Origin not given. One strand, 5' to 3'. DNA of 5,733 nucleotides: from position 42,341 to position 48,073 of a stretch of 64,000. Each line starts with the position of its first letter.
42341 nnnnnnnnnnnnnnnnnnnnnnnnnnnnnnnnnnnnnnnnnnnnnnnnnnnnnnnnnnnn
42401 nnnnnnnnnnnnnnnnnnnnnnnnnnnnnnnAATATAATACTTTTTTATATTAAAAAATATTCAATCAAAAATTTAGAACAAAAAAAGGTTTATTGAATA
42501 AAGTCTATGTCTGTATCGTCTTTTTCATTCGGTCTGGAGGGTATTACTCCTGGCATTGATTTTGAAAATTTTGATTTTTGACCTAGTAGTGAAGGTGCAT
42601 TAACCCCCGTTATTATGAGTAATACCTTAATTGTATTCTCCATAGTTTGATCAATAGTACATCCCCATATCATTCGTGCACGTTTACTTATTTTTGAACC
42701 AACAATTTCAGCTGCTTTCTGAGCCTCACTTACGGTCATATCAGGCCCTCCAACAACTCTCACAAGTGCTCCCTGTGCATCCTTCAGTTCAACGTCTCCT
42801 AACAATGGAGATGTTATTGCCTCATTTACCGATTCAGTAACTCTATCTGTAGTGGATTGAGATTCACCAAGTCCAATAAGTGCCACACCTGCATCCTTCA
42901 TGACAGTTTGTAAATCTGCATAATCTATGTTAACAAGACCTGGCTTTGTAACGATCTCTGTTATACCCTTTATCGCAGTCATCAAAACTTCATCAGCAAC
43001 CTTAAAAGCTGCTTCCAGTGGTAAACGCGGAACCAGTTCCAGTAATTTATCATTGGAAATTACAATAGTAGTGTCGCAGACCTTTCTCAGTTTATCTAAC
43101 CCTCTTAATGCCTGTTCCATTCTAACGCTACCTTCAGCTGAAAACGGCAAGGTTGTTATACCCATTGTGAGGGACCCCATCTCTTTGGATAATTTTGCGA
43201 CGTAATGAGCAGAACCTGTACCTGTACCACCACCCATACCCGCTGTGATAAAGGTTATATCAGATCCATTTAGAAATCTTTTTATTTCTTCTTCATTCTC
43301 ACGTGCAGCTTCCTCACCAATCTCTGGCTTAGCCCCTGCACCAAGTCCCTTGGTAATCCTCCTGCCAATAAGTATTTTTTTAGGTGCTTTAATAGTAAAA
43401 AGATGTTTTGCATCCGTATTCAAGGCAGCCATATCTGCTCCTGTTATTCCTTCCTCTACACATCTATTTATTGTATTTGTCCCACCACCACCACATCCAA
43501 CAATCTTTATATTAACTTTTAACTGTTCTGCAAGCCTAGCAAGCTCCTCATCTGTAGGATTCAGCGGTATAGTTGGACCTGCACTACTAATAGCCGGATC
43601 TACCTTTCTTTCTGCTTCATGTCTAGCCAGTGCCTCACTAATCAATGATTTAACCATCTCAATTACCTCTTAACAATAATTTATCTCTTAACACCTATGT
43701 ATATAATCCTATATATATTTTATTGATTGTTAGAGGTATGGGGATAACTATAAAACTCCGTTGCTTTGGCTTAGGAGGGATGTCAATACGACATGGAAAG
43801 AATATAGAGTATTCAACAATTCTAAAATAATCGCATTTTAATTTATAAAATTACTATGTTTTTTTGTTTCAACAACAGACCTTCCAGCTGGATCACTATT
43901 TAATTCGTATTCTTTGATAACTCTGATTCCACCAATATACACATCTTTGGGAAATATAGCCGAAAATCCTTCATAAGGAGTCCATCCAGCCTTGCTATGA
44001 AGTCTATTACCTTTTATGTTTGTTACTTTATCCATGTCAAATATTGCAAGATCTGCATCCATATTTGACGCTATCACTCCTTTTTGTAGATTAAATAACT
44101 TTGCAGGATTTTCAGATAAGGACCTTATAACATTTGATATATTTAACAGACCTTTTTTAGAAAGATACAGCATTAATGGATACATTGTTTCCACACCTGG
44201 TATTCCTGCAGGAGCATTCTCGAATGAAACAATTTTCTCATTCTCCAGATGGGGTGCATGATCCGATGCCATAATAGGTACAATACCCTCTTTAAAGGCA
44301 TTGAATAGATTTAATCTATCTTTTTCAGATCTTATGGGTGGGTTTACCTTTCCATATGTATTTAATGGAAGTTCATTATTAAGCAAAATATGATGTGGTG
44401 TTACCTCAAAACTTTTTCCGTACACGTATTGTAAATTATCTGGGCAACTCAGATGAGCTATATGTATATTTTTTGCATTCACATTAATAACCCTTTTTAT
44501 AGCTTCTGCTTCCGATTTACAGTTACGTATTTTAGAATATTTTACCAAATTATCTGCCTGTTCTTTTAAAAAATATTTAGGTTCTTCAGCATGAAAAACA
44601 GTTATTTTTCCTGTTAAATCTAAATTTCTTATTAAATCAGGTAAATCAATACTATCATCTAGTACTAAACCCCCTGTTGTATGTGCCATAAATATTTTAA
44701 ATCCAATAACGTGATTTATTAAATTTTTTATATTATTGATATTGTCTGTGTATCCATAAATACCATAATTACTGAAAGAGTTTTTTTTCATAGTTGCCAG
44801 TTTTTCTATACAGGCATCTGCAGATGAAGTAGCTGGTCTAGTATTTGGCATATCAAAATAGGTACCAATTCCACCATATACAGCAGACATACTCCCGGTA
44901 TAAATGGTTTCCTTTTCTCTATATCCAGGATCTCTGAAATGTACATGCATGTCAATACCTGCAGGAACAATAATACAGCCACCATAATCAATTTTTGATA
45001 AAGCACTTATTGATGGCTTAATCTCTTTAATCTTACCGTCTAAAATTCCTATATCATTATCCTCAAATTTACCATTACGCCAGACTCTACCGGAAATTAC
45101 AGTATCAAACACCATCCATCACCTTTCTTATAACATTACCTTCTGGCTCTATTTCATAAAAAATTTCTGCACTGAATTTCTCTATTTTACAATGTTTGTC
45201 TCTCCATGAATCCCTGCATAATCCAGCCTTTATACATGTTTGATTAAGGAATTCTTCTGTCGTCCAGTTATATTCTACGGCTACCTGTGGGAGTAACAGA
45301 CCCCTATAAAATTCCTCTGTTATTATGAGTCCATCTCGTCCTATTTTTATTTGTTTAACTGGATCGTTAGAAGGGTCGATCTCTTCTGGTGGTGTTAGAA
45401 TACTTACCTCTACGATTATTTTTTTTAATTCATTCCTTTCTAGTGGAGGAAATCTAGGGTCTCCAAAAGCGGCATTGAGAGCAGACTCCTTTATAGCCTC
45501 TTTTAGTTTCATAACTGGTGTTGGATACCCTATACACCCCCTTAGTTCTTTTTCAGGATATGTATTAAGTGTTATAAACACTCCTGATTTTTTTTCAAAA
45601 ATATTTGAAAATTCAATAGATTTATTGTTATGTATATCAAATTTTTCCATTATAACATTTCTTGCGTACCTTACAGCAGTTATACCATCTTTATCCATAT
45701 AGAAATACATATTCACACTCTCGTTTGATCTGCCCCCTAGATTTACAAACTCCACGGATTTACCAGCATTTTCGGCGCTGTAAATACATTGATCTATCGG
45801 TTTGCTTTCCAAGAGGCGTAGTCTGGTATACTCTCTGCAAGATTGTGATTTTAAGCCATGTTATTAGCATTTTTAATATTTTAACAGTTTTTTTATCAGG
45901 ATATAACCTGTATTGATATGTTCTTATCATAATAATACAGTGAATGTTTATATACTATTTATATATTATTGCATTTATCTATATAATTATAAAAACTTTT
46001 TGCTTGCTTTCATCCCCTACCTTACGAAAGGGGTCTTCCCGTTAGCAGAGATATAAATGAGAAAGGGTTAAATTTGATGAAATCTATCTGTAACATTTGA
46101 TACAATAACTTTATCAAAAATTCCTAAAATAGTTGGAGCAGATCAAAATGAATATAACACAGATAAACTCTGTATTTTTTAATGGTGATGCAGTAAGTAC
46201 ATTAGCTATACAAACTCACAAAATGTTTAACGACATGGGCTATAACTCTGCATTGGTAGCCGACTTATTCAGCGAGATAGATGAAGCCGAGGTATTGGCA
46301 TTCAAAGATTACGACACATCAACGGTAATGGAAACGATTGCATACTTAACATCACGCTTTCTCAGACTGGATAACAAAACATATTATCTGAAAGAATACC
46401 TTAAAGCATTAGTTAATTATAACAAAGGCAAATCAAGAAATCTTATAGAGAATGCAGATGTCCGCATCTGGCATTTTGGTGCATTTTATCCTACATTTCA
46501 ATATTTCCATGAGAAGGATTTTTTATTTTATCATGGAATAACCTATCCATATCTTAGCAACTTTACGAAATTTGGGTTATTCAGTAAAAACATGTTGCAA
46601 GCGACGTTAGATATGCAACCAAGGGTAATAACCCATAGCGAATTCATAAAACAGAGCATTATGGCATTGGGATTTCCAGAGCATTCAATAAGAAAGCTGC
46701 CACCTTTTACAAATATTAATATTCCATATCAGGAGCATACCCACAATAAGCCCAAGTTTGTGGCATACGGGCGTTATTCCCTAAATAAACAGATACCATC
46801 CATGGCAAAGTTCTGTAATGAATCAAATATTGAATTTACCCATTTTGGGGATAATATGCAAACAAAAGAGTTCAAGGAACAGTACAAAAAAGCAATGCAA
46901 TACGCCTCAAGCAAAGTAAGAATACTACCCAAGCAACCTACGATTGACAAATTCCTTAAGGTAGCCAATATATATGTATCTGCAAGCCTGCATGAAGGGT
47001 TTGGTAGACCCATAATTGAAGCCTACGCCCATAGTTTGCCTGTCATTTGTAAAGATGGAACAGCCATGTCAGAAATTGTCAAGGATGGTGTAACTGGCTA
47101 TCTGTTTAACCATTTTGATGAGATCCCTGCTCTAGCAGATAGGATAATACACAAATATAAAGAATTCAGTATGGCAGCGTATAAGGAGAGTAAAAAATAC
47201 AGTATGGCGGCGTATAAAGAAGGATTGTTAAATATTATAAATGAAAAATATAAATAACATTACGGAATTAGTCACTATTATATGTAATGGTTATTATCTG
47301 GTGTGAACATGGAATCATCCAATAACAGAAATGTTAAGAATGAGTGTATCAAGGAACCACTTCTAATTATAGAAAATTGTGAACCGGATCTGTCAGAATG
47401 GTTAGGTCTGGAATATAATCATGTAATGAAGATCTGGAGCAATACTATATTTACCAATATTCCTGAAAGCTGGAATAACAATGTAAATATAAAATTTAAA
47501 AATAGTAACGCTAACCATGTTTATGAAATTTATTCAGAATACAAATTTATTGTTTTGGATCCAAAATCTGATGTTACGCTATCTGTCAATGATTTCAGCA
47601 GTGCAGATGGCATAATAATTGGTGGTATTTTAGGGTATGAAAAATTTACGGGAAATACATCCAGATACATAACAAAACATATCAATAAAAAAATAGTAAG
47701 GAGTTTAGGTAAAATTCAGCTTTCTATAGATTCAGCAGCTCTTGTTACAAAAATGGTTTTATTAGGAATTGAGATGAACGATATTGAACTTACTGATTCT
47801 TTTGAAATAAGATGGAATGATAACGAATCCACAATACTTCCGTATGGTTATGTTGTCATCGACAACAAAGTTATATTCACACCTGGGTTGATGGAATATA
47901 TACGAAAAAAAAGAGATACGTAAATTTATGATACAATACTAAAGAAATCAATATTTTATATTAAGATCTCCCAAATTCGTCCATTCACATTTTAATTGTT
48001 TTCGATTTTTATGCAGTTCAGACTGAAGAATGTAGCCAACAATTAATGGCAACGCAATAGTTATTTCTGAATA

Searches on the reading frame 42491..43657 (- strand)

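Call 47: search_protein_families(library=pfam, proteins=[window:42491-43657:-], max_evalue=0.001)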
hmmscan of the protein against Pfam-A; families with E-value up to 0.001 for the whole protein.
window:42491-43657:- (388 aa): 2 families
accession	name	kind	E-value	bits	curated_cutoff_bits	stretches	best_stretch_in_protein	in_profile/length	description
PF00091.31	Tubulin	-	3.4e-46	158.4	33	1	49-209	1-189/190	Tubulin/FtsZ family, GTPase domain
PF12327.13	FtsZ_C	-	5.1e-27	94.4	27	1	257-352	1-94/95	FtsZ family, C-terminal domain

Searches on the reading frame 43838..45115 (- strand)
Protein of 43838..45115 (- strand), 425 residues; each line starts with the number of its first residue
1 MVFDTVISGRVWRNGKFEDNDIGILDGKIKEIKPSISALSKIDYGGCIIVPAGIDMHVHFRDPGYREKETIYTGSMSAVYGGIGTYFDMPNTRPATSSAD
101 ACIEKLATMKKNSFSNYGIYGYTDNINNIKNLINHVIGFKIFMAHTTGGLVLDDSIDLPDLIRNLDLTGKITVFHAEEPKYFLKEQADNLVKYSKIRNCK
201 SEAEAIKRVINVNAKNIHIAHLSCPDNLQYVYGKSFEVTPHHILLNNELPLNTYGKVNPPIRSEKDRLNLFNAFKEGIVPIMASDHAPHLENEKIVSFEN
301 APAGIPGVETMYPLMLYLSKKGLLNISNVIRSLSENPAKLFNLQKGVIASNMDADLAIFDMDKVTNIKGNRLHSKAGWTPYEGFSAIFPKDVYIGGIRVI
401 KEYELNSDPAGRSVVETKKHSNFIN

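Call 47: search_protein_families(library=pfam, proteins=[window:43838-45115:-], max_evalue=0.001)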
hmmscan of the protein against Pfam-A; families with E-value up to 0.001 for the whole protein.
window:43838-45115:- (425 aa): 2 families
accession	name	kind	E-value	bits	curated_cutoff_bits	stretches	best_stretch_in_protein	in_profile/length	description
PF01979.26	Amidohydro_1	-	8.4e-19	68.4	25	1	48-367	1-326/345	Amidohydrolase family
PF07969.17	Amidohydro_3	-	6.7e-06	26.3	29.7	0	321-367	404-451/472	Amidohydrolase family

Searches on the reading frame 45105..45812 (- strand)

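Call 47: search_protein_families(library=pfam, proteins=[window:45105-45812:-], max_evalue=0.001)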
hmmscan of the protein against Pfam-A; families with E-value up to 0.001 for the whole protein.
window:45105-45812:- (235 aa): 1 family
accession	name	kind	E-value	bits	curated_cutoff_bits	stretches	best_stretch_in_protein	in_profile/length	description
PF01871.22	AMMECR1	-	6.4e-55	185.6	25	1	47-218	1-168/168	AMMECR1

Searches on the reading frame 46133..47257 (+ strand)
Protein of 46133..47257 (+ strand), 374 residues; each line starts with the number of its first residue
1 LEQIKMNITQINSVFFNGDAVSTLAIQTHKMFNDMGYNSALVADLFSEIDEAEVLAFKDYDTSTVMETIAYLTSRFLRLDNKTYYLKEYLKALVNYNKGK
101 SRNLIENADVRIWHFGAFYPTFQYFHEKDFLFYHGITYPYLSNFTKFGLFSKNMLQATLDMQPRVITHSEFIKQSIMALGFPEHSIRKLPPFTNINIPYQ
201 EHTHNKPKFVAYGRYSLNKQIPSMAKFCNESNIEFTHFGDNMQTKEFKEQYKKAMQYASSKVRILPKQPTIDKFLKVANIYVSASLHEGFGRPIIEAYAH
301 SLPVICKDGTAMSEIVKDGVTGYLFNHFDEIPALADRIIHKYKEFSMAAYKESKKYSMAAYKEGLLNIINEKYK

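Call 47: search_protein_families(library=pfam, proteins=[window:46133-47257:+], max_evalue=0.001)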
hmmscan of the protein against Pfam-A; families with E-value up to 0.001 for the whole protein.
window:46133-47257:+ (374 aa): 3 families
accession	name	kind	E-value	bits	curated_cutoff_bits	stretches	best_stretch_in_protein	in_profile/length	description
PF00534.26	Glycos_transf_1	-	2e-17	63.7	26.4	1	202-340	11-154/172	Glycosyl transferases group 1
PF13692.12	Glyco_trans_1_4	-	2.5e-17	63.9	27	1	220-340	23-138/142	Glycosyl transferases group 1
PF20706.3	GT4-conflict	-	0.001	18.6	26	0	245-319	246-323/385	Family 4 Glycosyltransferase in conflict systems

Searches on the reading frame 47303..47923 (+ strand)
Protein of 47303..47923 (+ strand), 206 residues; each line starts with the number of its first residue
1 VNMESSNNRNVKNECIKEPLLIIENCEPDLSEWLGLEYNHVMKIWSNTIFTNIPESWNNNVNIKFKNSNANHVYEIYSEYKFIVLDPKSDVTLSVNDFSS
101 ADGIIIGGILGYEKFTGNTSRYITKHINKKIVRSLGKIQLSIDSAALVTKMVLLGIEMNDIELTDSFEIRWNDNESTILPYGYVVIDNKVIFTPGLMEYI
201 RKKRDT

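Call 58: search_protein_families(library=pfam, proteins=[window:47303-47923:+], max_evalue=0.001)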
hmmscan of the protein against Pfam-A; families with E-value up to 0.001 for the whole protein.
window:47303-47923:+ (206 aa): 1 family
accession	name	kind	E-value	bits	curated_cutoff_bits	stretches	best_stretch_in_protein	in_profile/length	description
PF04252.18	SFM1-like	-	7.5e-40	137.1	27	1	21-204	2-198/201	Protein arginine N-methyltransferase SFM1-like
